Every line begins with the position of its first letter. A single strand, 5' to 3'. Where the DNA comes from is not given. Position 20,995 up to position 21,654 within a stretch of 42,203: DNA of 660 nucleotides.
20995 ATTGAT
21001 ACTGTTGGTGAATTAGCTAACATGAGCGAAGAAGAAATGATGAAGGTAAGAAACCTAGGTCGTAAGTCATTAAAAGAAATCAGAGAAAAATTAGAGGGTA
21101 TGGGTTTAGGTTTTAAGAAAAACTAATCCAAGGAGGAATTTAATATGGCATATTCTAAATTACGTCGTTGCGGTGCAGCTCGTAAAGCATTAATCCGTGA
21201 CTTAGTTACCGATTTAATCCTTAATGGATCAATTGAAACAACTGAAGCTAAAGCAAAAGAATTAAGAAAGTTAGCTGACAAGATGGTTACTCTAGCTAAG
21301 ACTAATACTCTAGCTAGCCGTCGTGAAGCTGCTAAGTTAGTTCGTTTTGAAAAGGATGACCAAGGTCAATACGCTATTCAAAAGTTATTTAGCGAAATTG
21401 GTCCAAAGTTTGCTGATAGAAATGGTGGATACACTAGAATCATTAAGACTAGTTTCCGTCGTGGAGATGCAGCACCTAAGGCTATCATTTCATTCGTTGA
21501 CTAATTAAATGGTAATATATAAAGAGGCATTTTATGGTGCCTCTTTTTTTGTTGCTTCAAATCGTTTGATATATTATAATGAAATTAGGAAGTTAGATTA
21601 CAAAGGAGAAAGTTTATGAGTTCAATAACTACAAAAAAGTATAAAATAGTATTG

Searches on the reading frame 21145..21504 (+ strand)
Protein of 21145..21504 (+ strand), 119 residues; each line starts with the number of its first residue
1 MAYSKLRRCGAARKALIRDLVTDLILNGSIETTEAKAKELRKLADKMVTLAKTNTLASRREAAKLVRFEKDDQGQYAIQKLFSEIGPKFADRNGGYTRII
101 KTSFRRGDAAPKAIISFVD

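Call 39: find_encoding_contigs(protein=window:21145-21504:+, flank=5000, max_places=10)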
Protein window:21145-21504:+ (119 aa): 7 contigs read that carry it; 7 places shown.
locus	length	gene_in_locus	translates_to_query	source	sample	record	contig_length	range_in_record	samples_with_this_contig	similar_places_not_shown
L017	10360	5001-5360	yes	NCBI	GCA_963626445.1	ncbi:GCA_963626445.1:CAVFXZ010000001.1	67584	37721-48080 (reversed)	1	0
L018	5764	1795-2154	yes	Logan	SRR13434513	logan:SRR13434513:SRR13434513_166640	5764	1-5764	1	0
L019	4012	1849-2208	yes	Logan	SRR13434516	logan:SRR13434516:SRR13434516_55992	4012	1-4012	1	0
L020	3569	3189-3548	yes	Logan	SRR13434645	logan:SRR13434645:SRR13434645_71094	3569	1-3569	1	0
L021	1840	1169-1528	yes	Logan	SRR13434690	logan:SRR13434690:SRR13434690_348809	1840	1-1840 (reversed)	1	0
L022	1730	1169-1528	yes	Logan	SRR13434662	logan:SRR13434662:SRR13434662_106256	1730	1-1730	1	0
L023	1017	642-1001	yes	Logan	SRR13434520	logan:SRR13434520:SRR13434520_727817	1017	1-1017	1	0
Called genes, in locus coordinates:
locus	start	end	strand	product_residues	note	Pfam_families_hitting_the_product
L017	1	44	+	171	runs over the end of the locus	PF00333:Ribosomal_S5, PF03719:Ribosomal_S5_C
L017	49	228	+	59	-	PF00327:Ribosomal_L30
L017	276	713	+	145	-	PF00828:Ribosomal_L27A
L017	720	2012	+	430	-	PF00344:SecY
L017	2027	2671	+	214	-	PF00406:ADK, PF13207:AAA_17, PF17213:Hydin_ADK (faint), PF05191:ADK_lid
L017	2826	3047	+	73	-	PF01176:eIF-1a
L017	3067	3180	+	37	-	PF00444:Ribosomal_L36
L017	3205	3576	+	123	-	PF00416:Ribosomal_S13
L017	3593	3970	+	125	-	PF00411:Ribosomal_S11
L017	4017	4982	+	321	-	PF01193:RNA_pol_L, PF01000:RNA_pol_A_bac, PF03118:RNA_pol_A_CTD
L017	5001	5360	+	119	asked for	PF01196:Ribosomal_L17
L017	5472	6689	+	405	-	-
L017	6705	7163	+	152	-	-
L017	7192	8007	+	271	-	PF01909:NTP_transf_2 (weak), PF18765:Polbeta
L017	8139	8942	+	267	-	PF00005:ABC_tran, PF02463:SMC_N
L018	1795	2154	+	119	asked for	PF01196:Ribosomal_L17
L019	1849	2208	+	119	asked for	PF01196:Ribosomal_L17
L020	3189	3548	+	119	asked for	PF01196:Ribosomal_L17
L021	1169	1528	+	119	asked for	PF01196:Ribosomal_L17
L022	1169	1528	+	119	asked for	PF01196:Ribosomal_L17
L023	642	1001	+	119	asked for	PF01196:Ribosomal_L17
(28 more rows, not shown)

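Call 40: find_related_loci(query=window:21145-21501:+, collection=metagenome_contigs, flank=5000)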
Query window:21145-21501:+ (119 aa) in metagenome_contigs; peptide patterns used: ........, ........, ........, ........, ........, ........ (x = any residue, [..] = any of these).
600 stretches matched a pattern (row limit reached: there are more); 551 encode a relative of the query (tblastn E <= 1e-3); the best 80 are kept; 80 distinct loci.
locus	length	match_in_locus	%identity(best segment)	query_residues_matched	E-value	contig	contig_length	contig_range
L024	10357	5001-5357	91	1-119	5e-69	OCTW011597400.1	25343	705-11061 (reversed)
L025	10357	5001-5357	83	1-119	7e-64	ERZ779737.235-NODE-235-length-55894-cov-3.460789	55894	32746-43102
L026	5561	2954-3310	83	1-119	7e-64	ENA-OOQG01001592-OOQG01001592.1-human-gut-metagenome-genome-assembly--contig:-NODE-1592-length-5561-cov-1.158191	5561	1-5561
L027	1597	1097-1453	77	1-119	4e-61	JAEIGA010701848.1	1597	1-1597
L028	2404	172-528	74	1-119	4e-59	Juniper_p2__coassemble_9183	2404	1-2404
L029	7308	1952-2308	76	1-119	3e-59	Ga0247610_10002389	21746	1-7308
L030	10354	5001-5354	74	1-118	9e-53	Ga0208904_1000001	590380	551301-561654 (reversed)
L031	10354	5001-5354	69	1-118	6e-52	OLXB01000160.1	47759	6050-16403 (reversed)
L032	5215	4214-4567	72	1-118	1e-51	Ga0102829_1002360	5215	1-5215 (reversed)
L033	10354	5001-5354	71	1-118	3e-51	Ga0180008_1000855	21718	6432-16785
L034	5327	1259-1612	70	1-118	9e-51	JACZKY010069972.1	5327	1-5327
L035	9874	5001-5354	69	2-119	5e-50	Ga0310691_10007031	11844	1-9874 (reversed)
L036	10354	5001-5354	70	2-119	6e-50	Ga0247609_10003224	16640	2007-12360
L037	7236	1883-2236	69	2-119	3e-49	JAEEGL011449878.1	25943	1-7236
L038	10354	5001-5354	66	2-119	7e-48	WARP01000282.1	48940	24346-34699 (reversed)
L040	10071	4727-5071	70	4-118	1e-47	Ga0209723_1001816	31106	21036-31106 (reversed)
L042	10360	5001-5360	67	1-118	8e-47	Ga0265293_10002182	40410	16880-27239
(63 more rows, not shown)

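Call 48: search_protein_families(library=pfam, proteins=[L024:5593-6108:+], max_evalue=0.1)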
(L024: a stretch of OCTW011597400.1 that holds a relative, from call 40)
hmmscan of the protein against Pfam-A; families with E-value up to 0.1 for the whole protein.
L024:5593-6108:+ (172 aa): 1 family
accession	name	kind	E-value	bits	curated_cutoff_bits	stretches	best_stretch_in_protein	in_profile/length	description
PF04049.19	ANAPC8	-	0.012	15.6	23.8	1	63-128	188-257/267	Anaphase promoting complex subunit 8 / Cdc23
